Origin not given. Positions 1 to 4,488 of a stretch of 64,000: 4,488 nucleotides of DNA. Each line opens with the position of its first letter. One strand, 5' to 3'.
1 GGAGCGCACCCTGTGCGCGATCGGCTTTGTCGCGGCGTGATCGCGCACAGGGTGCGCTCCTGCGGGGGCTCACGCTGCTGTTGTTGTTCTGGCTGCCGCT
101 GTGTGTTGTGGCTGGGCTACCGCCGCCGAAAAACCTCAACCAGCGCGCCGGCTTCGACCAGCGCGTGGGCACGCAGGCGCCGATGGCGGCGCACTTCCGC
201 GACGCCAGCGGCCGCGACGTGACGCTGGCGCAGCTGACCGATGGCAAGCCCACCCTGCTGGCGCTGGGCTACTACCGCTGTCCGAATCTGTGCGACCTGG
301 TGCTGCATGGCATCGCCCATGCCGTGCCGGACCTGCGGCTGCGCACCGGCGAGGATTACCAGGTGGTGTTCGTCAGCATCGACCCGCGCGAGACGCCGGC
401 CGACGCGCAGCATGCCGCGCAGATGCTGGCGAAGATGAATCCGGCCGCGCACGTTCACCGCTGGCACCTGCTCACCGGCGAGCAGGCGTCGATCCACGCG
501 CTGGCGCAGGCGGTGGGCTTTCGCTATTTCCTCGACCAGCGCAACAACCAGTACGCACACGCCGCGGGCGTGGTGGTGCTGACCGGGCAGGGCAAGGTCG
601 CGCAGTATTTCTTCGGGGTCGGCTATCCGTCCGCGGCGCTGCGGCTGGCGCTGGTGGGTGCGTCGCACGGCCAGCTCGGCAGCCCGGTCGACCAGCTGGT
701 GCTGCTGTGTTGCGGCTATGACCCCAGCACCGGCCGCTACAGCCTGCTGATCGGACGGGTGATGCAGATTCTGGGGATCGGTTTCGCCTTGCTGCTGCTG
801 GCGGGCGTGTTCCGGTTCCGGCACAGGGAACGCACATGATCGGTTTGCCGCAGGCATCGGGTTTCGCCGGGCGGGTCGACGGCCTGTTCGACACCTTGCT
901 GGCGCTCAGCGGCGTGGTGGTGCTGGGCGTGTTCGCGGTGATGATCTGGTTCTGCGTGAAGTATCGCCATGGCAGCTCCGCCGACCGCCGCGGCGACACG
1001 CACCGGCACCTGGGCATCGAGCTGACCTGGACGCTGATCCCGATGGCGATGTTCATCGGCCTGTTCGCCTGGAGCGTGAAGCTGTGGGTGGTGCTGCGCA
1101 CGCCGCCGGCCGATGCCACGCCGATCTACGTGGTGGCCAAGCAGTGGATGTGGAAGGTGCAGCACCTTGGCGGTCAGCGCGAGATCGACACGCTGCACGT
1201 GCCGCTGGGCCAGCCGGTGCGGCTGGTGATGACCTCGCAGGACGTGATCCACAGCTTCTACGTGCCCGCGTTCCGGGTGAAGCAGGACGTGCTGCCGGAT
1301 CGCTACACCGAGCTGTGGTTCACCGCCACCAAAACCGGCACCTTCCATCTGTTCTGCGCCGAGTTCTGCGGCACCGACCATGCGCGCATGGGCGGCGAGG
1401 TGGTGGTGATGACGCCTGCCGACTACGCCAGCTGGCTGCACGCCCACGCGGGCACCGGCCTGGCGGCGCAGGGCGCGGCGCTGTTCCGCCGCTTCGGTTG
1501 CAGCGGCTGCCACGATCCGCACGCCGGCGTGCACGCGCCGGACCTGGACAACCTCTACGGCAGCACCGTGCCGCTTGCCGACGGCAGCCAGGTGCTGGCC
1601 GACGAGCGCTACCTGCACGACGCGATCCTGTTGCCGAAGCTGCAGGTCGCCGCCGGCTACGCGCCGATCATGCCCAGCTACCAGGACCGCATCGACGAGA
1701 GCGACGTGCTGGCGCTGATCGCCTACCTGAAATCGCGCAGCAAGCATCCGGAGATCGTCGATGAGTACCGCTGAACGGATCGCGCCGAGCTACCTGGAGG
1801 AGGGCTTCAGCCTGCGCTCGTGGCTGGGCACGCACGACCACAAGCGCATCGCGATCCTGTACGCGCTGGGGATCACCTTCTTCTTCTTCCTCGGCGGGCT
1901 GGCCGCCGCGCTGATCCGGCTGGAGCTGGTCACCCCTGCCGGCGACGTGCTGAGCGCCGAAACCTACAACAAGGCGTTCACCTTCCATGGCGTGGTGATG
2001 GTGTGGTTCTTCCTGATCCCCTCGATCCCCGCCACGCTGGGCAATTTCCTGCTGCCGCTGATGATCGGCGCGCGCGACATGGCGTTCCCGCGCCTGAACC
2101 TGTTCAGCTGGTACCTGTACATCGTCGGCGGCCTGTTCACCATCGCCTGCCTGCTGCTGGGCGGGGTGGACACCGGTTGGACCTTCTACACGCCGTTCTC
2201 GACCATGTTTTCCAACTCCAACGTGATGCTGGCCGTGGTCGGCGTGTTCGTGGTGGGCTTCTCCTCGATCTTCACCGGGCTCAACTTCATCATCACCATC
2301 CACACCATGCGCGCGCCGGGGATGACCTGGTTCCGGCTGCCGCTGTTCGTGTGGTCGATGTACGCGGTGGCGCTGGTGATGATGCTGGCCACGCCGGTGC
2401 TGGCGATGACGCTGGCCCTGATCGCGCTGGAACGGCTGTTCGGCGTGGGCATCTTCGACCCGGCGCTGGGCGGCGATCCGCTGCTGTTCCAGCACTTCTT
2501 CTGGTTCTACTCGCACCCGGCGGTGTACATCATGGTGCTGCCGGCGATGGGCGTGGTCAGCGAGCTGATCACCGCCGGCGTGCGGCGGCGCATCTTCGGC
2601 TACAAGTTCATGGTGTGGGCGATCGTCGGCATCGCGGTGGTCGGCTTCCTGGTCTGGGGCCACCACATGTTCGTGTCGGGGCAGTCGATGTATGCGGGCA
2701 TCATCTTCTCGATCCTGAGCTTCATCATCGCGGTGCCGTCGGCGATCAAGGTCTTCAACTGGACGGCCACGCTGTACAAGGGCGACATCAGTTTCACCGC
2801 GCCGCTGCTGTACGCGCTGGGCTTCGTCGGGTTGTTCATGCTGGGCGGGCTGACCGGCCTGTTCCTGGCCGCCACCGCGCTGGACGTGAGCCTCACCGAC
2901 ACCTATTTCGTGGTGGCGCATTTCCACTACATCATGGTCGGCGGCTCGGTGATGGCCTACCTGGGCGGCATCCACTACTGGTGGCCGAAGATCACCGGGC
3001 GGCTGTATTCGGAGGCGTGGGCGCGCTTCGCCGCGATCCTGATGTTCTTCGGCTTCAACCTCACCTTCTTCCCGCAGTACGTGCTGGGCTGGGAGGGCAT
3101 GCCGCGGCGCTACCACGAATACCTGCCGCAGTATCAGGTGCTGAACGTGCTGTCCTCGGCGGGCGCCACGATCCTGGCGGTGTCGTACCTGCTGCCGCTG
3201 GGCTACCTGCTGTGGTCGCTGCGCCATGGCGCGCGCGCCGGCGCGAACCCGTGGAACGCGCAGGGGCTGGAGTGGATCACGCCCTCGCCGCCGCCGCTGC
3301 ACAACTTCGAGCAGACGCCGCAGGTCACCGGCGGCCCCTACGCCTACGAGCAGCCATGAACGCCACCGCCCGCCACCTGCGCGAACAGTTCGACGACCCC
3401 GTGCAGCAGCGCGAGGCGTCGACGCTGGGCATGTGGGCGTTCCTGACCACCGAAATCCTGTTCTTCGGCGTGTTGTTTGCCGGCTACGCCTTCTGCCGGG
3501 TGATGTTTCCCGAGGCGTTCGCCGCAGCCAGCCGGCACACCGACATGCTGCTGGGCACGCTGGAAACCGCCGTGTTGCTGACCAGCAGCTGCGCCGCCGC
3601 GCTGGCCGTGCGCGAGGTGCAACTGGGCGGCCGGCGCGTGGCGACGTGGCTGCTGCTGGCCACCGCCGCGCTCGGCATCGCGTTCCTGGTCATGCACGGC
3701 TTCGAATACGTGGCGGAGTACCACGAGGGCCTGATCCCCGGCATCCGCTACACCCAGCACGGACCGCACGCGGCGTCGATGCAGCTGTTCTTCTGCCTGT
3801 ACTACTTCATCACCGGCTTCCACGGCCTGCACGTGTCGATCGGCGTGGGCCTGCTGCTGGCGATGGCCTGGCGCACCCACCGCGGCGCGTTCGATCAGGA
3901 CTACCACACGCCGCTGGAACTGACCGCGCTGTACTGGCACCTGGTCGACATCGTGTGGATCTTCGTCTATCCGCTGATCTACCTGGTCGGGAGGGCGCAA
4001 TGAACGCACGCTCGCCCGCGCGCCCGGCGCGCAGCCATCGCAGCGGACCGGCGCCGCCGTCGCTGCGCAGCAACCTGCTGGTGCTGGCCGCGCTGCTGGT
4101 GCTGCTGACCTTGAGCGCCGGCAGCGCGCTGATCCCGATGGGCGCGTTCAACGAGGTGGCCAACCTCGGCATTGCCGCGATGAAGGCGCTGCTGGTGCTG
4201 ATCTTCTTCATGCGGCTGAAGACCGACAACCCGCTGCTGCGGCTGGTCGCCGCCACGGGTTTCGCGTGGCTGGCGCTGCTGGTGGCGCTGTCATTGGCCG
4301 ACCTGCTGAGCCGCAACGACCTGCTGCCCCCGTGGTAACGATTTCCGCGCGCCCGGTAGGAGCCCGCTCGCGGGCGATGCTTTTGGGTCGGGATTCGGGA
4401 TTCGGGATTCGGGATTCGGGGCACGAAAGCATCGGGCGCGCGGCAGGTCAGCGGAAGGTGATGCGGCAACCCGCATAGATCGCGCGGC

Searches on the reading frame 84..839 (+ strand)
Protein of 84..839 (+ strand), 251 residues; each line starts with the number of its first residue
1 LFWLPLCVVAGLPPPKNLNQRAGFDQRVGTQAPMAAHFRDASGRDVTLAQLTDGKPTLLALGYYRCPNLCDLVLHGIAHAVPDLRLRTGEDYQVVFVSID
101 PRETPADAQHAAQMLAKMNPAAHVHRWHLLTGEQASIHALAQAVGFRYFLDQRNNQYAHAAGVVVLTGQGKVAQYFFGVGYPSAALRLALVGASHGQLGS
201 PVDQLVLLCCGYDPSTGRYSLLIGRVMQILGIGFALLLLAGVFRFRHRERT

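Call 43: search_protein_families(library=pfam, proteins=[window:84-839:+], max_evalue=0.001)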
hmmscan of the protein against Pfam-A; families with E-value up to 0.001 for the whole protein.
window:84-839:+ (251 aa): 1 family
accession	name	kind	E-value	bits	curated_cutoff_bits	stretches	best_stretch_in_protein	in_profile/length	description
PF02630.20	SCO1-SenC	-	2e-13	50.9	22.8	1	39-171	7-133/134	SCO1/SenC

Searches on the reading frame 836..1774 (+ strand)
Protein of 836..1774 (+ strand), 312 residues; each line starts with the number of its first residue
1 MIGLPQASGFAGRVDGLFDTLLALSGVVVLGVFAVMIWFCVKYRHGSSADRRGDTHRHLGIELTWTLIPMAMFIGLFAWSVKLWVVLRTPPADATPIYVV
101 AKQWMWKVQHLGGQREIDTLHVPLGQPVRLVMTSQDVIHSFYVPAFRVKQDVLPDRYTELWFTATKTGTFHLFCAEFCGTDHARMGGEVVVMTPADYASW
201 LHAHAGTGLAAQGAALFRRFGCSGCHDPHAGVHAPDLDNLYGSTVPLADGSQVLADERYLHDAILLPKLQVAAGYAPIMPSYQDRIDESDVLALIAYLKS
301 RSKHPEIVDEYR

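Call 43: search_protein_families(library=pfam, proteins=[window:836-1774:+], max_evalue=0.001)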
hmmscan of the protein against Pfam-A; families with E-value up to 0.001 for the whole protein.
window:836-1774:+ (312 aa): 5 families
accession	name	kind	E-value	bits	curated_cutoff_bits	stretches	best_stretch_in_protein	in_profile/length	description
PF00116.26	COX2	-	1.3e-17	64.2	22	1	119-186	47-114/120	Cytochrome C oxidase subunit II, periplasmic domain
PF00034.26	Cytochrom_C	-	1.3e-07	33.3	21.3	1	210-301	1-89/90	Cytochrome c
PF13473.12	Cupredoxin_1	-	1.3e-05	25.6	27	1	113-177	30-94/104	Cupredoxin-like domain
PF02790.20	COX2_TM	-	1.4e-05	25.6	22.8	1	7-82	12-87/88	Cytochrome C oxidase subunit II, transmembrane domain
PF13442.11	Cytochrome_CBB3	-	2.5e-05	24.9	27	1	210-298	3-68/68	Cytochrome C oxidase, cbb3-type, subunit III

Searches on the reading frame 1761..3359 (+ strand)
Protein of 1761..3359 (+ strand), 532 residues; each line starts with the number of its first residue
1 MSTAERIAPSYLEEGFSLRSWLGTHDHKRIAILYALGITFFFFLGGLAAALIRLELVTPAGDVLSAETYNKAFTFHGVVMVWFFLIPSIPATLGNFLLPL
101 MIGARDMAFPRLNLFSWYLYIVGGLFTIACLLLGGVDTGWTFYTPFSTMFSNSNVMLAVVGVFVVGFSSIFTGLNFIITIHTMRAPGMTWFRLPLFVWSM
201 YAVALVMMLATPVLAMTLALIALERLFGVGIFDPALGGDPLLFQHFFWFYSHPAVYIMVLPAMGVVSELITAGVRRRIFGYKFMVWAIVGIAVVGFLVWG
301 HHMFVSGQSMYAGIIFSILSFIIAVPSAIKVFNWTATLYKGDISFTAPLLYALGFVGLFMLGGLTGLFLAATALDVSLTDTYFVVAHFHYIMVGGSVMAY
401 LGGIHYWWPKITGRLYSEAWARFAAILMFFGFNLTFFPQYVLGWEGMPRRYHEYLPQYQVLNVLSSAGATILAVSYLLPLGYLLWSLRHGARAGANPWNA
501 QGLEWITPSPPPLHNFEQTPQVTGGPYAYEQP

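Call 43: search_protein_families(library=pfam, proteins=[window:1761-3359:+], max_evalue=0.001)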
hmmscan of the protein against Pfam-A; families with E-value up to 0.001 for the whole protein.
window:1761-3359:+ (532 aa): 1 family
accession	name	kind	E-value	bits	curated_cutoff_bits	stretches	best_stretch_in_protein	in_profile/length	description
PF00115.25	COX1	-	1.9e-146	488.8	34.8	1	29-471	1-436/436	Cytochrome C and Quinol oxidase polypeptide I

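Call 64: find_encoding_contigs(protein=window:1761-3359:+, flank=10000, max_places=3)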
Protein window:1761-3359:+ (532 aa): 1 contig read that carries it; 1 place shown.
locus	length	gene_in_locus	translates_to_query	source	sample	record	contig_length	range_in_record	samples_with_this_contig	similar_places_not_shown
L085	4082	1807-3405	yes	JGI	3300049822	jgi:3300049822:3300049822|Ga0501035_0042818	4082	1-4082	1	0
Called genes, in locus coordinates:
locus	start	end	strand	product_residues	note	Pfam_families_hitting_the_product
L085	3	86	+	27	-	?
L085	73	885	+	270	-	PF02630:SCO1-SenC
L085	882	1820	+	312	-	PF02790:COX2_TM (faint), PF13473:Cupredoxin_1 (weak), PF00116:COX2, PF00034:Cytochrom_C (weak), PF13442:Cytochrome_CBB3 (faint)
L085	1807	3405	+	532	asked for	PF00115:COX1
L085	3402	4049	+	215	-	PF00510:COX3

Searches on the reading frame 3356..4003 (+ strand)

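Call 43: search_protein_families(library=pfam, proteins=[window:3356-4003:+], max_evalue=0.001)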
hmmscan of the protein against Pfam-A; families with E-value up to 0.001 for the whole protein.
window:3356-4003:+ (215 aa): 1 family
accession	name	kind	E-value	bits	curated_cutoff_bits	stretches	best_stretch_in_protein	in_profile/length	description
PF00510.24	COX3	-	3.1e-18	67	23.8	1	23-212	77-257/258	Cytochrome c oxidase subunit III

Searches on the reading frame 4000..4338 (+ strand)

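Call 43: search_protein_families(library=pfam, proteins=[window:4000-4338:+], max_evalue=0.001)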
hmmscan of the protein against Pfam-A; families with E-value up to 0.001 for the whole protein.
window:4000-4338:+ (112 aa): 1 family
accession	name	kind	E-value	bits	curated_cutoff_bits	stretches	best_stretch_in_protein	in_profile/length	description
PF03626.19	COX4_pro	-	4.6e-09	37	28.9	1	27-95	2-71/72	Prokaryotic Cytochrome C oxidase subunit IV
